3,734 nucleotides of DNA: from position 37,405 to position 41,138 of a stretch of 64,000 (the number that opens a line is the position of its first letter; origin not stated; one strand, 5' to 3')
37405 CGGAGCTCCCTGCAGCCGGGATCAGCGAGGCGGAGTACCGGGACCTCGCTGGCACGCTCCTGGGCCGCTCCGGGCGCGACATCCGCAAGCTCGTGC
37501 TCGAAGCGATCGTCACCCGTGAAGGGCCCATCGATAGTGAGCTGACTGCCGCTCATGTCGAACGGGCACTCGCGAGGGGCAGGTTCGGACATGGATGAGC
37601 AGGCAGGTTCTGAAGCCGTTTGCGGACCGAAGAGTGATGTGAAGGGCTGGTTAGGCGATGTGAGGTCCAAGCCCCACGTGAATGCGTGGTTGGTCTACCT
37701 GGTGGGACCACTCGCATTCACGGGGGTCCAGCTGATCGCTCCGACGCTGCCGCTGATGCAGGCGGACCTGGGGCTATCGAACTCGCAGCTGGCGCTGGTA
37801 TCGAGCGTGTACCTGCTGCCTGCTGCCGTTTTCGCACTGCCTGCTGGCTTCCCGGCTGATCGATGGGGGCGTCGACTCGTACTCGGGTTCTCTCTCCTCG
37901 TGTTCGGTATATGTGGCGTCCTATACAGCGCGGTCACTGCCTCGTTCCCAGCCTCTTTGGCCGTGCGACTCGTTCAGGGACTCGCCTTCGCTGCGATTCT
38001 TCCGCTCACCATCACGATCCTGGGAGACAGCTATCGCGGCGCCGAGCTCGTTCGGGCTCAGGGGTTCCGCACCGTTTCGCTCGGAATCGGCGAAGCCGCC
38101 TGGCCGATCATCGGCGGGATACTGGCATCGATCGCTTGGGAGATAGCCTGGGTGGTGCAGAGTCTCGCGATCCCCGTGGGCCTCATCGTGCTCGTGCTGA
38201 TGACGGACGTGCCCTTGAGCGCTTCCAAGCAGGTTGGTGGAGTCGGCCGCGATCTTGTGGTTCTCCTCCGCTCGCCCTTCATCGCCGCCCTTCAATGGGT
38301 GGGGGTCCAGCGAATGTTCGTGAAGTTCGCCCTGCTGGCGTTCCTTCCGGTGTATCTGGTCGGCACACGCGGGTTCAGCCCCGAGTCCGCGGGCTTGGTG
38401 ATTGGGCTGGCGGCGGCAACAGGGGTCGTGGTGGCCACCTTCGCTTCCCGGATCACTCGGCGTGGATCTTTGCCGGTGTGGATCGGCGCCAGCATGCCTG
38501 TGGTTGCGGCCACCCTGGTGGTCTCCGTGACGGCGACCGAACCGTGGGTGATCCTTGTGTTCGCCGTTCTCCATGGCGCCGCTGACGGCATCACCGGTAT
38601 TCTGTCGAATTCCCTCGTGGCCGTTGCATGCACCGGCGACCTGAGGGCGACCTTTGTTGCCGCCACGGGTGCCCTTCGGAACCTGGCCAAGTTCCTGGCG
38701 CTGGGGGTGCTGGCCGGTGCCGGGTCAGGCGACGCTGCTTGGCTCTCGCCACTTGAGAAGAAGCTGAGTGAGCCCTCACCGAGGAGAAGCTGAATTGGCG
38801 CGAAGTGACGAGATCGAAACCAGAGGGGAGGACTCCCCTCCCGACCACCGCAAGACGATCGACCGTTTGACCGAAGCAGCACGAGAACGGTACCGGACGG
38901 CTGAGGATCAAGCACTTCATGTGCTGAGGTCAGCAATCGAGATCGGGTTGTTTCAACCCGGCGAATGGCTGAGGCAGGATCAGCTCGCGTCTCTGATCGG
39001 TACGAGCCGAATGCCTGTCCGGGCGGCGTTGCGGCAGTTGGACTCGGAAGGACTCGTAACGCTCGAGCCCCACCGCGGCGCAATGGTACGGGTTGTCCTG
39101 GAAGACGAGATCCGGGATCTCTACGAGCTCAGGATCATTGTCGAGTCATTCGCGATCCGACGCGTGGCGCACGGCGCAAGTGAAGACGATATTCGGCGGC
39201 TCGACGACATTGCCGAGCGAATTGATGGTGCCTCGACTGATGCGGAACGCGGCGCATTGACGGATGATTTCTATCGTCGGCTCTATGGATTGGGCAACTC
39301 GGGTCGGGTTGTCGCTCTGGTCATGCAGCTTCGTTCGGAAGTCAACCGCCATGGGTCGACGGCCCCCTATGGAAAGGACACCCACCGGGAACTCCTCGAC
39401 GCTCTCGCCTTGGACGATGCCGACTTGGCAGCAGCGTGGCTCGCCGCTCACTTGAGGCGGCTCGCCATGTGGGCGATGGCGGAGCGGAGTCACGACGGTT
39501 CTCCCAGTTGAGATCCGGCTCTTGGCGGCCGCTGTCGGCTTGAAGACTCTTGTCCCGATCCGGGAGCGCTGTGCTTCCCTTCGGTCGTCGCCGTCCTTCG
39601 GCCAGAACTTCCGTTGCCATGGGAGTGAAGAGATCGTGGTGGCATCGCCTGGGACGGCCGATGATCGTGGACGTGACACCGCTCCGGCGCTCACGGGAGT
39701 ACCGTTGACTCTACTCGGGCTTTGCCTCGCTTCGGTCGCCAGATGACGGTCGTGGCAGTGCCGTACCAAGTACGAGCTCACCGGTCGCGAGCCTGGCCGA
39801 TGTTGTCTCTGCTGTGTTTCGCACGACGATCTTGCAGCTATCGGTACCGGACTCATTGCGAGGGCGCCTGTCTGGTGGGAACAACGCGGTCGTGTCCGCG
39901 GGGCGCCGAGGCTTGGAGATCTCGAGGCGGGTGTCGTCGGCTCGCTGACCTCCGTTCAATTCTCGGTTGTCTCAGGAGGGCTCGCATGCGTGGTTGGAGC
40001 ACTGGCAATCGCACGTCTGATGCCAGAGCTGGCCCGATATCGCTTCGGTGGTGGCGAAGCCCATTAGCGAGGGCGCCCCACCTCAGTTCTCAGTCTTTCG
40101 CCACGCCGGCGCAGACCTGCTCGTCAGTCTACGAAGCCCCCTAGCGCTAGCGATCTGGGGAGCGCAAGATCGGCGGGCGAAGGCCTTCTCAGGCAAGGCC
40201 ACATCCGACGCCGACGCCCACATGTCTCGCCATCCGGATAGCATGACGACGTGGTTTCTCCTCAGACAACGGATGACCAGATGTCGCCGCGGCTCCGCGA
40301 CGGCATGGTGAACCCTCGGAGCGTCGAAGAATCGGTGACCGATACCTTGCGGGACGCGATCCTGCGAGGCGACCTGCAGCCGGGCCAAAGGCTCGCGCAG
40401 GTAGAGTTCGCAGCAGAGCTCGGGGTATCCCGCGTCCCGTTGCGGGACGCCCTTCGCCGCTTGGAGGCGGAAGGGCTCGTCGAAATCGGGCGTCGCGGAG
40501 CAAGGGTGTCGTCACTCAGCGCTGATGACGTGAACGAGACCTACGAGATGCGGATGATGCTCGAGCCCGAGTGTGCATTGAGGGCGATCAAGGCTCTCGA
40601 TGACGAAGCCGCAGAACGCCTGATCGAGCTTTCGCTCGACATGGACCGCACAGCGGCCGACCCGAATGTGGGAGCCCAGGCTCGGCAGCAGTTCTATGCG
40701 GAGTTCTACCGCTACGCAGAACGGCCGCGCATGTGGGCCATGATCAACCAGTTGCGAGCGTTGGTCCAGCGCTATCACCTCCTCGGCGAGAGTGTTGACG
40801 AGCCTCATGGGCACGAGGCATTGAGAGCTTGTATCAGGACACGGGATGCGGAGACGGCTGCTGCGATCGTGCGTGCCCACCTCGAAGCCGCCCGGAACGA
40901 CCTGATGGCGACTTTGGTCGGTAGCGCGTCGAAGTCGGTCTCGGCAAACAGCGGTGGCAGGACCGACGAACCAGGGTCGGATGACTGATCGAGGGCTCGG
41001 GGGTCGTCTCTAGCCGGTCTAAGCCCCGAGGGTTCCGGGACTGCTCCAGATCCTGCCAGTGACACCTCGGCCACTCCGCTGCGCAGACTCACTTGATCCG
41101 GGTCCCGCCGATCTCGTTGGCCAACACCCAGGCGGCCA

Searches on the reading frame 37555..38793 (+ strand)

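Call 16: search_protein_families(library=pfam, proteins=[window:37555-38793:+])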
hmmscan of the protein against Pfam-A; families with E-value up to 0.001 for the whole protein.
window:37555-38793:+ (412 aa): 3 families
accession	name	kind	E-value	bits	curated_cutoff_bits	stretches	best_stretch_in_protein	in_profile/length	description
PF07690.21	MFS_1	-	2.5e-40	138.9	33.4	1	53-382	7-346/347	Major Facilitator Superfamily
PF12832.13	MFS_1_like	-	2.6e-06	27.2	25.2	1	233-370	204-341/373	MFS_1 like family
PF00083.30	Sugar_tr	-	0.00018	20.9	22.3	1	71-150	40-121/452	Sugar (and other) transporter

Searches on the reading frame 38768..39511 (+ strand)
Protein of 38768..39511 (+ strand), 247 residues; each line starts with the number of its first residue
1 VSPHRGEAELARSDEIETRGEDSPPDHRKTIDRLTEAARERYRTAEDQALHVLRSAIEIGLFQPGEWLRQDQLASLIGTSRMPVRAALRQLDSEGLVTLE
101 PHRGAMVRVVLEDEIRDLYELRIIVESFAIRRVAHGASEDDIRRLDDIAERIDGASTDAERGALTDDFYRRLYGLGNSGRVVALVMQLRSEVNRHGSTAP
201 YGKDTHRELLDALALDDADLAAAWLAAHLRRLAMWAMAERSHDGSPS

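Call 16: search_protein_families(library=pfam, proteins=[window:38768-39511:+])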
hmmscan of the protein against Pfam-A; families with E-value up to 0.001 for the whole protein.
window:38768-39511:+ (247 aa): 3 families
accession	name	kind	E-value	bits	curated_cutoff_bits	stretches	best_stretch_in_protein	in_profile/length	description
PF07729.17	FCD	-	3.7e-14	53.6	24.3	1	117-230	1-124/125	FCD domain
PF00392.27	GntR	-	1e-13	51.2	27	1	48-107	4-64/64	Bacterial regulatory proteins, gntR family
PF13545.12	HTH_Crp_2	-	0.00022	21.5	27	1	68-100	23-55/70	Crp-like helix-turn-helix domain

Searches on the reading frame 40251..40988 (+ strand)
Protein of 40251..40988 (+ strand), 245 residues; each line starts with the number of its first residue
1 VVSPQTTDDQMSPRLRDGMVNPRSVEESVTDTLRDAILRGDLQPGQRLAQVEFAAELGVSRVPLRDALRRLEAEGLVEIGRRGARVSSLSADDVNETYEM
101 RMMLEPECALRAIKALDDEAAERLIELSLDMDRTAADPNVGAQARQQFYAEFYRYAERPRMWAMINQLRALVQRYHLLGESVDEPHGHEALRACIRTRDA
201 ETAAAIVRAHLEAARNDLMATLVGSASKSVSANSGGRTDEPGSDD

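Call 16: search_protein_families(library=pfam, proteins=[window:40251-40988:+])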
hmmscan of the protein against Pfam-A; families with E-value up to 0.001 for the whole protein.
window:40251-40988:+ (245 aa): 3 families
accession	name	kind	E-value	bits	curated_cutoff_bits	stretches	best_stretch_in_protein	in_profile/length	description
PF00392.27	GntR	-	2.7e-16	59.4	27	1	27-83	3-60/64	Bacterial regulatory proteins, gntR family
PF07729.17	FCD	-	5e-16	59.7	24.3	1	96-212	1-124/125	FCD domain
PF13545.12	HTH_Crp_2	-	0.00034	20.9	27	1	47-86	22-61/70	Crp-like helix-turn-helix domain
